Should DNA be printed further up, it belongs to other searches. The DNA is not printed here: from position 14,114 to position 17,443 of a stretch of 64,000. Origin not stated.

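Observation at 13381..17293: Giant sigma-70 fused to DnaA-domain-IV-like DNA-binding modules, with a stand-alone DnaA-IV-like gene next door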

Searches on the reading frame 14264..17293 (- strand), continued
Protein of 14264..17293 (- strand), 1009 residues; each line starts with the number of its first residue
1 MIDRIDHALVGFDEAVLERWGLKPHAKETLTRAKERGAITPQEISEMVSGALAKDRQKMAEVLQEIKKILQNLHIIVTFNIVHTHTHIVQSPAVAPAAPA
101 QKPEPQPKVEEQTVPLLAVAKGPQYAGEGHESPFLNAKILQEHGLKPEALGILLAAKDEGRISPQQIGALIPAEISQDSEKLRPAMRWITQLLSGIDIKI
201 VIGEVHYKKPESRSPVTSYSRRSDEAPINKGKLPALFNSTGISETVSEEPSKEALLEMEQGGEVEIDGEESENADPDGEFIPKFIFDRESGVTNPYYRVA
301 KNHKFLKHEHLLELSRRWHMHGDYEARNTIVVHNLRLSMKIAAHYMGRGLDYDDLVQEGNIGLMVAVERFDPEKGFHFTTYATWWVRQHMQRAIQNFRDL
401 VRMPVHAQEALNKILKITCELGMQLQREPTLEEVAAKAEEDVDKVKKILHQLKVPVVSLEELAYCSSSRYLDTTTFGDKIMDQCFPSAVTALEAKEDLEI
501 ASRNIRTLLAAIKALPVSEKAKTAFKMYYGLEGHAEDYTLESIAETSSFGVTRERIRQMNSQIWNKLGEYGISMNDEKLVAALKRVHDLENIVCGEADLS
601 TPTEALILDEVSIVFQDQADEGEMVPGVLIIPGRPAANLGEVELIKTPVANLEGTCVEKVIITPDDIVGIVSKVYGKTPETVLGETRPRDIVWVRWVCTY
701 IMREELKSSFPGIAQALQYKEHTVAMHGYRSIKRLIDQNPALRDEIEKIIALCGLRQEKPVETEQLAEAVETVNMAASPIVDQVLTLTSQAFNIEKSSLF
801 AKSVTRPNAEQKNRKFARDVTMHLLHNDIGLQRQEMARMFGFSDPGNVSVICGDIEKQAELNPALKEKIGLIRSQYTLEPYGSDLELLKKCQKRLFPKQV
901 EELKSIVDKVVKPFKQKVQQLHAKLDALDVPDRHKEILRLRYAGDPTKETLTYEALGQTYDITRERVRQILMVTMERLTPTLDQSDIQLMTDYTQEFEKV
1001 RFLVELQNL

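Call 11: list_cluster_members(proteins=[P0001, P0004, P0007, P0014, P0028, P0029, P0031, P0026, P0012, P0030])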
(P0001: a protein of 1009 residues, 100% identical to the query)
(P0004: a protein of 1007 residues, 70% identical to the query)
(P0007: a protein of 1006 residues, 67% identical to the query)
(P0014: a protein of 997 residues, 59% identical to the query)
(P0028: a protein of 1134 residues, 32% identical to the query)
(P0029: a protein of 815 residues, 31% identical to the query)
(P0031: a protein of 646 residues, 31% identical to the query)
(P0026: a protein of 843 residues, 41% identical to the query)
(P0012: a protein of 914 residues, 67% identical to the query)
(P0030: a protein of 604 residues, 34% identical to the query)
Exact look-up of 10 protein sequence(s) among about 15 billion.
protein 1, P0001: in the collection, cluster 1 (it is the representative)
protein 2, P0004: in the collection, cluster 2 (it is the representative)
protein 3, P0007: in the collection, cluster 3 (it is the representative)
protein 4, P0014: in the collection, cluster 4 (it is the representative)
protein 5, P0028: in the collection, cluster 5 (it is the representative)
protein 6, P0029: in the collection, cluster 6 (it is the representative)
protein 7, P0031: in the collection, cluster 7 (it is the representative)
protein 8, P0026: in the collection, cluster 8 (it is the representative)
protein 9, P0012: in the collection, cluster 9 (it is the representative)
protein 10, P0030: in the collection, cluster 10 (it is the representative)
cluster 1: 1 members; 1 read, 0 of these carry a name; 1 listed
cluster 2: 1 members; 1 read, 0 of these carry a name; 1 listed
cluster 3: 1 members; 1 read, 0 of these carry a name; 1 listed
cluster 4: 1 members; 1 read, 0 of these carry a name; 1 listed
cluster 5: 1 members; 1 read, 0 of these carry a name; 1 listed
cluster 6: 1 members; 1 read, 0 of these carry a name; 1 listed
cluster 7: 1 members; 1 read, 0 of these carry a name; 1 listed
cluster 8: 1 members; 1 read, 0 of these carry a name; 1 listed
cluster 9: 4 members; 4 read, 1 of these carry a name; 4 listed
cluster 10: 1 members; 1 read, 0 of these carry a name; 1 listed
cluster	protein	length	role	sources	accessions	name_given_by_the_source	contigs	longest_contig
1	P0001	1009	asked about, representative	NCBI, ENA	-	-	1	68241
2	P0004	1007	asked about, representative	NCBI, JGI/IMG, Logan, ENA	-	-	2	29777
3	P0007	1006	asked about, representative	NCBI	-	-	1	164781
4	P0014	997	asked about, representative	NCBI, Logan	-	-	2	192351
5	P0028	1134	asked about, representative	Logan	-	-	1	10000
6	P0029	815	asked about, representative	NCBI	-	-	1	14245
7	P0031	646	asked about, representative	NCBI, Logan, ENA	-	-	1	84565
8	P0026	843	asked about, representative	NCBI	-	-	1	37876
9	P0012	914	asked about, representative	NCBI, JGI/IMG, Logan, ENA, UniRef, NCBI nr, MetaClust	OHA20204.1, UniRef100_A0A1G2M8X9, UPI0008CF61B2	MAG: hypothetical protein A2849_04110 [Candidatus Taylorbacteria bacterium ... | RNA polymerase sigma-70 domain-containing protein n=1 Tax=Candidatus Taylorbacteria ... | status=active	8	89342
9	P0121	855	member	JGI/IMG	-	-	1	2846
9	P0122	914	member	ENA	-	-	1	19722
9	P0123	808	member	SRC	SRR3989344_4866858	-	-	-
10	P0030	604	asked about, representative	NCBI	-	-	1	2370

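Call 15: find_related_loci(query=A1, collection=genome_contigs, flank=10000)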
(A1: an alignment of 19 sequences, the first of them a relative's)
Query A1 (1009 aa) in genome_contigs; peptide patterns used: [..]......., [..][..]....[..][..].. (x = any residue, [..] = any of these).
600 stretches matched a pattern (row limit reached: there are more); 562 encode a relative of the query (tblastn E <= 1e-3); the best 80 are kept; 80 distinct loci.
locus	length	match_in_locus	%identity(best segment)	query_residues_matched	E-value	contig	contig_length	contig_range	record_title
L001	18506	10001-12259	68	1-766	0e+0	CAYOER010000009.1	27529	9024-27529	MAG TPA_asm: uncultured Candidatus Saccharibacteria bacterium isolate SRP062349_co2_94 genome assembly, contig: NODE_962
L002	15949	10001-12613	67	123-1009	0e+0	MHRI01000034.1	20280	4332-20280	MAG: Candidatus Taylorbacteria bacterium RIFCSPHIGHO2_01_FULL_51_15 rifcsphigho2_01_scaffold_5406, whole genome shotgun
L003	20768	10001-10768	39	296-567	2e-44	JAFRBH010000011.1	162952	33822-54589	Candidatus Saccharibacteria bacterium isolate RGIG2339 Goat_Ileum-1__c255484, whole genome shotgun sequence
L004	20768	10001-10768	40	312-586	4e-44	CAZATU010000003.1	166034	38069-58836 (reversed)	MAG TPA_asm: uncultured Candidatus Peribacteria bacterium isolate SRP292972_co3_69 genome assembly, contig: NODE_123_len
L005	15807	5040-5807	39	312-586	2e-44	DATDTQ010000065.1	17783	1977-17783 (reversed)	MAG TPA_asm: Candidatus Peribacteraceae bacterium isolate SMAG_U8035 k141_69744, whole genome shotgun sequence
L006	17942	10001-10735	39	312-575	1e-43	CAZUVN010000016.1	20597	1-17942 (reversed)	MAG TPA_asm: uncultured Candidatus Peribacteria bacterium isolate SRP329715_co2_80 genome assembly, contig: NODE_5112_le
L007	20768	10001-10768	39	312-586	9e-44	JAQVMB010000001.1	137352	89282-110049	MAG: Candidatus Peribacteraceae bacterium isolate STF1_123 NODE_147_length_137352_cov_4.295799_Sandtown_F1, whole genome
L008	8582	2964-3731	38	296-567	6e-44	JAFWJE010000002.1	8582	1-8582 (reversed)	Candidatus Saccharibacteria bacterium isolate RGIG5788 Sheep_Ileum-5__c3881, whole genome shotgun sequence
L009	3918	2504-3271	38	312-586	6e-44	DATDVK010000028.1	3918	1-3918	MAG TPA_asm: Candidatus Peribacteraceae bacterium isolate SMAG_U8082 k141_950034, whole genome shotgun sequence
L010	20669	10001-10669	41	330-567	2e-42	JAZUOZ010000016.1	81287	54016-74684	MAG: Candidatus Nanosyncoccus sp. isolate T1900044868_TS20190334.MAGScoT_cleanbin_000052 SGB_3152_k141_2775387, whole ge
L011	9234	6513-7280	38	312-586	8e-44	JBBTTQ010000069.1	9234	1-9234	MAG: Patescibacteria group bacterium isolate H52-bin023_1 H52_bin023_1_000000000069, whole genome shotgun sequence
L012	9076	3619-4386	39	312-586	1e-43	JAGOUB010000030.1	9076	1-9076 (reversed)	MAG: Candidatus Peribacteraceae bacterium isolate Gw_Eff_bin_455 Gw_Eff_20924_length_9076_cov_6.040451, whole genome sho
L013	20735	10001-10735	39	312-575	1e-43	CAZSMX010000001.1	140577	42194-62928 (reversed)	MAG TPA_asm: uncultured Candidatus Peribacteria bacterium isolate SRP192515_co2_139 genome assembly, contig: NODE_68_len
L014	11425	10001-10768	38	312-586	1e-43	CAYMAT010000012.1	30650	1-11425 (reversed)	MAG TPA_asm: uncultured Candidatus Peribacteria bacterium isolate SRP342105_co2_387 genome assembly, contig: NODE_1488_l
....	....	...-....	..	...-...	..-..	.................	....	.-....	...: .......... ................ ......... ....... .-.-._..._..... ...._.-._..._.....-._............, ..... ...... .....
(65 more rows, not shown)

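Call 16: find_encoding_contigs(protein=P0001, flank=10000, max_places=3)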
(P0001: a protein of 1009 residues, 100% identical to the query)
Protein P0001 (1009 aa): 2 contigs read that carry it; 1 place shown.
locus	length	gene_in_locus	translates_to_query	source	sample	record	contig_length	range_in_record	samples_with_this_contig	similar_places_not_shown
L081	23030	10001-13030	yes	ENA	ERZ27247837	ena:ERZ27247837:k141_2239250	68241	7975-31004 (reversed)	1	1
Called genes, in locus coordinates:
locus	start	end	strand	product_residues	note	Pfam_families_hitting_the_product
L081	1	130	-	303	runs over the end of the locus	PF10648:Gmad2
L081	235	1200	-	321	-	-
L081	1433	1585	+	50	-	-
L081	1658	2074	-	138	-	PF17428:DUF5412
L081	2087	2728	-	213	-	PF00753:Lactamase_B (faint), PF13483:Lactamase_B_3, PF12706:Lactamase_B_2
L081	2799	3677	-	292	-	PF00248:Aldo_ket_red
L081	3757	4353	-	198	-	-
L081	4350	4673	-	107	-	-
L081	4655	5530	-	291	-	PF12146:Hydrolase_4, PF00561:Abhydrolase_1, PF08538:DUF1749 (weak)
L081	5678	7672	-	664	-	PF00270:DEAD, PF04851:ResIII, PF18766:SWI2_SNF2, PF16203:ERCC3_RAD25_C (weak), PF00271:Helicase_C, PF18780:HNH_repeat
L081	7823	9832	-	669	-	PF00270:DEAD (weak), PF04851:ResIII, PF18766:SWI2_SNF2, PF00271:Helicase_C, PF16203:ERCC3_RAD25_C (weak), PF01155:HypA (faint), PF14311:DUF4379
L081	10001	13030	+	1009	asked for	PF04542:Sigma70_r2, PF04539:Sigma70_r3 (weak), PF08299:Bac_DnaA_C, PF04545:Sigma70_r4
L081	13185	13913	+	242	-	-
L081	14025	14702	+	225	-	PF22935:RM44_endonuclase, PF14622:Ribonucleas_3_3, PF00636:Ribonuclease_3, PF00035:dsrm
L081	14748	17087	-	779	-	PF00270:DEAD (weak), PF00271:Helicase_C, PF21010:HA2_C (weak), PF07717:OB_NTP_bind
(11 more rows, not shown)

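Call 17: find_encoding_contigs(protein=P0014, flank=10000, max_places=3)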
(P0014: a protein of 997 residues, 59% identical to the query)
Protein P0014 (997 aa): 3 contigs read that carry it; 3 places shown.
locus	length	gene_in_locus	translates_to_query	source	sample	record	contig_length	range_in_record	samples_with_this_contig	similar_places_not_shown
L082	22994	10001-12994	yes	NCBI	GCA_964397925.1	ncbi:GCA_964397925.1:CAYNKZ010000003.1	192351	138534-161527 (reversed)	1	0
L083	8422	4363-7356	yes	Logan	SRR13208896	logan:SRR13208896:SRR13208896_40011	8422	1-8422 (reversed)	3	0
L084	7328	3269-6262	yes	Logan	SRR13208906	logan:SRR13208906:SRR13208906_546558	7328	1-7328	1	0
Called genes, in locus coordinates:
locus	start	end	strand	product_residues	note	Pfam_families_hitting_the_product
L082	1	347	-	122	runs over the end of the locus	PF03713:DUF305, PF13628:DUF4142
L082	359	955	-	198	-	PF09997:DUF2238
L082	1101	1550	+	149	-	-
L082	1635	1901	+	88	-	-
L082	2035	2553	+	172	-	-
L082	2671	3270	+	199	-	-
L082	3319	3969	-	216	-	PF13489:Methyltransf_23, PF13847:Methyltransf_31 (faint), PF08241:Methyltransf_11, PF08242:Methyltransf_12 (faint), PF13649:Methyltransf_25 (faint)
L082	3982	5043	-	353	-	PF01933:CofD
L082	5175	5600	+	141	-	-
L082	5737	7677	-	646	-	PF00270:DEAD, PF04851:ResIII, PF18766:SWI2_SNF2, PF00271:Helicase_C, PF14882:INT_rpt (weak)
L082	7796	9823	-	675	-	PF00270:DEAD, PF04851:ResIII, PF18766:SWI2_SNF2 (weak), PF00271:Helicase_C, PF16203:ERCC3_RAD25_C (weak), PF14311:DUF4379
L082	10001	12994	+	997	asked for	PF04542:Sigma70_r2, PF04539:Sigma70_r3, PF08299:Bac_DnaA_C, PF04545:Sigma70_r4 (weak)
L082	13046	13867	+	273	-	-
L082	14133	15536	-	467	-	-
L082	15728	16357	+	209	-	PF01936:NYN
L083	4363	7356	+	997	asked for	PF04542:Sigma70_r2, PF04539:Sigma70_r3, PF08299:Bac_DnaA_C, PF04545:Sigma70_r4 (weak)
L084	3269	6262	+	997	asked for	PF04542:Sigma70_r2, PF04539:Sigma70_r3, PF08299:Bac_DnaA_C, PF04545:Sigma70_r4 (weak)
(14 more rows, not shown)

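Call 22: search_solved_structures(query=A1, max_evalue=0.01, show_alignments=0)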
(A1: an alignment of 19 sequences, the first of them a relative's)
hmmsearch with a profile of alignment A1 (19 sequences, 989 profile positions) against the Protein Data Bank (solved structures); distinct sequences matched with E-value up to 0.01: 92 (the best 60 are shown).
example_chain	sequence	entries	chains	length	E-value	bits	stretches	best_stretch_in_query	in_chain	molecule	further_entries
7l7b_F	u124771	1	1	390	1.5e-72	248.4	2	287-488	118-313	RNA polymerase sigma factor SigA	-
7ckq_F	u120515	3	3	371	9.3e-71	242.4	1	253-562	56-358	RNA polymerase sigma factor SigA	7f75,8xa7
8x6f_E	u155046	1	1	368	1e-70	242.3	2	225-496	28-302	RNA polymerase sigma factor SigA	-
7ye1_F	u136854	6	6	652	2.3e-67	231.2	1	321-563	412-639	RNA polymerase sigma factor RpoD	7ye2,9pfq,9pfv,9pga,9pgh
7f0r_F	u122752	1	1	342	1.9e-66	228.1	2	281-489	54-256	RNA polymerase sigma factor RpoS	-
9dvs_G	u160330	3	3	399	3.6e-66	227.3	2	321-458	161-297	RNA polymerase sigma factor SigA1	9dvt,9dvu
7vf9_F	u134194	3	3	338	4e-66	227.1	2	281-489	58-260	RNA polymerase sigma factor RpoS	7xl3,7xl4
5x21_F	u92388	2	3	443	6.9e-66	226.3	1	312-565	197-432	RNA polymerase sigma factor SigA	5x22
8gzg_F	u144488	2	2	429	8.2e-66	226.1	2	316-458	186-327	RNA polymerase sigma factor SigA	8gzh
4g7h_F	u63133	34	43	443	9.8e-66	225.8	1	312-565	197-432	RNA polymerase sigma factor | DNA directed RNA polymerase sigma factor A | RNA polymerase sigma factor SigA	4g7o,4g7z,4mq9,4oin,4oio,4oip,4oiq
9ujk_F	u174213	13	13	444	1.5e-65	225.2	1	312-565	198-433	RNA polymerase sigma factor SigA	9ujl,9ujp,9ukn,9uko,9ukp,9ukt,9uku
8h3v_G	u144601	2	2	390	2.9e-65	224.3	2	314-477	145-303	RNA polymerase sigma factor SigA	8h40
9fo6_F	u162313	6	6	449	3.3e-65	224.1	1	312-565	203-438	RNA polymerase sigma factor SigA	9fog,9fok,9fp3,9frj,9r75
7xya_F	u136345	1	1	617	5.4e-65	223.3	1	320-562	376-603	RNA polymerase sigma factor RpoD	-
1iw7_F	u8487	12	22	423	1e-64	222.4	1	312-565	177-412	RNA polymerase sigma-70 subunit | principal sigma factor | DNA-directed RNA polymerase sigma chain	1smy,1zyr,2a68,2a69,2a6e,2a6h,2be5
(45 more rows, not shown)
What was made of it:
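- On Group 1 (primary) sigma / RpoD: PDB profile alignments extend to SigA residues 56-118, upstream of region 2 (call 22).
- The best PDB matches are primary SigA/RpoD/RpoS, extending into region 1.2 (E 1e-72 to 1e-60, call 22).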

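Call 44: search_protein_families(library=padloc, proteins=[window:14264-17293:-], max_evalue=0.001)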
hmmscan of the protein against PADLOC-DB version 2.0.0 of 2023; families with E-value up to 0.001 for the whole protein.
window:14264-17293:- (1009 aa): 1 family
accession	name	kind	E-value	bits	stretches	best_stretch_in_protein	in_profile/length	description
PDLC02203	MzaA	-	5.2e-40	135.4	1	325-570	429-658/683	-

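Call 45: search_protein_families(library=phrogs, proteins=[window:14264-17293:-], max_evalue=0.001)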
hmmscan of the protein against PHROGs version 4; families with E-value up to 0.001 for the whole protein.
window:14264-17293:- (1009 aa): 4 families
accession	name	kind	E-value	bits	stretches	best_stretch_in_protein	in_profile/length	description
phrog_351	-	transcription regulation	1.7e-60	206.6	1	302-570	481-725/928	RNA polymerase sigma factor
phrog_21612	-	transcription regulation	1.3e-11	44.8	1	321-464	9-145/600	RNA polymerase sigma factor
phrog_17569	-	transcription regulation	3.2e-05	24.4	1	324-393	156-228/341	RNA polymerase sigma factor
phrog_16091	-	unknown function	0.00026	22.2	0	657-752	5-106/131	-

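Call 46: find_encoding_contigs(protein=P0033, flank=10000, max_places=2)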
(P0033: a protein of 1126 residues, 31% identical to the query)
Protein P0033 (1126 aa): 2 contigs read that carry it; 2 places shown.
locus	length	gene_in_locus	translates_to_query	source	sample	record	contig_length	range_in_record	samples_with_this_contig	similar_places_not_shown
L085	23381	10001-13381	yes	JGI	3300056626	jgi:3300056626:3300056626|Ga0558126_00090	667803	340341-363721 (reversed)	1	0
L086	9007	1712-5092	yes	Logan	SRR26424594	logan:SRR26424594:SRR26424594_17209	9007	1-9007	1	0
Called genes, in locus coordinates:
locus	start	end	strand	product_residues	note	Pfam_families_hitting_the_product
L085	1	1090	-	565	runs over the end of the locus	PF14870:PSII_BNR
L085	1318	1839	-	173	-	-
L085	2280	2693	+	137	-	-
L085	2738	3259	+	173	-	-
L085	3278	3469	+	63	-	-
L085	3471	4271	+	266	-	PF12796:Ank_2, PF13637:Ank_4 (weak), PF13857:Ank_5, PF00023:Ank (weak), PF13606:Ank_3 (weak)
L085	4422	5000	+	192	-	-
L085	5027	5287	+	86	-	-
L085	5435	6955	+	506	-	PF07724:AAA_2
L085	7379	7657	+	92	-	-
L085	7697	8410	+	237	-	-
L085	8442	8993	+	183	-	-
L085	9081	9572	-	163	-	PF00293:NUDIX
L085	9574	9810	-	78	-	PF01327:Pep_deformylase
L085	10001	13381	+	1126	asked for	PF04542:Sigma70_r2, PF04539:Sigma70_r3 (faint), PF04545:Sigma70_r4, PF00270:DEAD, PF04851:ResIII, PF18766:SWI2_SNF2, PF00271:Helicase_C, PF14882:INT_rpt (faint)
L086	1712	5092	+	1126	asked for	PF04542:Sigma70_r2, PF04539:Sigma70_r3 (faint), PF04545:Sigma70_r4, PF00270:DEAD, PF04851:ResIII, PF18766:SWI2_SNF2, PF00271:Helicase_C, PF14882:INT_rpt (faint)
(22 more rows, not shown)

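Call 47: find_encoding_contigs(protein=P0031, flank=10000, max_places=2)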
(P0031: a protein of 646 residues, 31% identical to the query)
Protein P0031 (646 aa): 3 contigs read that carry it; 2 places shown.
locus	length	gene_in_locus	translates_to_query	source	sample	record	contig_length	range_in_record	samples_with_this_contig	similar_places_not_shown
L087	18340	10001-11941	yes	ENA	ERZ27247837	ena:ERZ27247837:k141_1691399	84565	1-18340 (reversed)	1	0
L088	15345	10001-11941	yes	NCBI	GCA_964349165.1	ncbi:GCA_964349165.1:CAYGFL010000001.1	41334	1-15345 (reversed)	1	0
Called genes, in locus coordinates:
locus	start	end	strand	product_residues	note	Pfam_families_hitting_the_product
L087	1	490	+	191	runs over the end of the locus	PF01330:RuvA_N, PF00633:HHH (faint), PF14520:HHH_5, PF07499:RuvA_C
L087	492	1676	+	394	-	PF08245:Mur_ligase_M, PF02875:Mur_ligase_C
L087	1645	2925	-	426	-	PF01520:Amidase_3, PF01471:PG_binding_1 (faint)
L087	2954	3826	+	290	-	PF01149:Fapy_DNA_glyco, PF06831:H2TH, PF06827:zf-FPG_IleRS (weak)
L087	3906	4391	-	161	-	PF00588:SpoU_methylase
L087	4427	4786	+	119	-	-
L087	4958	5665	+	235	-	PF01209:Ubie_methyltran (faint), PF08003:Methyltransf_9 (faint), PF13489:Methyltransf_23, PF13847:Methyltransf_31, PF08241:Methyltransf_11, PF08242:Methyltransf_12, PF13649:Methyltransf_25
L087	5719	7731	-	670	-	PF00270:DEAD (faint), PF04851:ResIII, PF18766:SWI2_SNF2, PF00271:Helicase_C, PF18780:HNH_repeat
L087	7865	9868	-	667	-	PF00270:DEAD (weak), PF04851:ResIII, PF00271:Helicase_C, PF14311:DUF4379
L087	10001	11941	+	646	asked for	PF04542:Sigma70_r2, PF04539:Sigma70_r3 (weak), PF04545:Sigma70_r4 (faint), PF08299:Bac_DnaA_C (weak)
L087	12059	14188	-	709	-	PF00270:DEAD, PF13401:AAA_22 (weak), PF00271:Helicase_C, PF21010:HA2_C (weak), PF07717:OB_NTP_bind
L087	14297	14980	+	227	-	PF22935:RM44_endonuclase, PF14622:Ribonucleas_3_3, PF00636:Ribonuclease_3, PF00035:dsrm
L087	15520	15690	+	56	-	-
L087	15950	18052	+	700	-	-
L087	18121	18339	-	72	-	?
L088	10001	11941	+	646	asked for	PF04542:Sigma70_r2, PF04539:Sigma70_r3 (weak), PF04545:Sigma70_r4 (faint), PF08299:Bac_DnaA_C (weak)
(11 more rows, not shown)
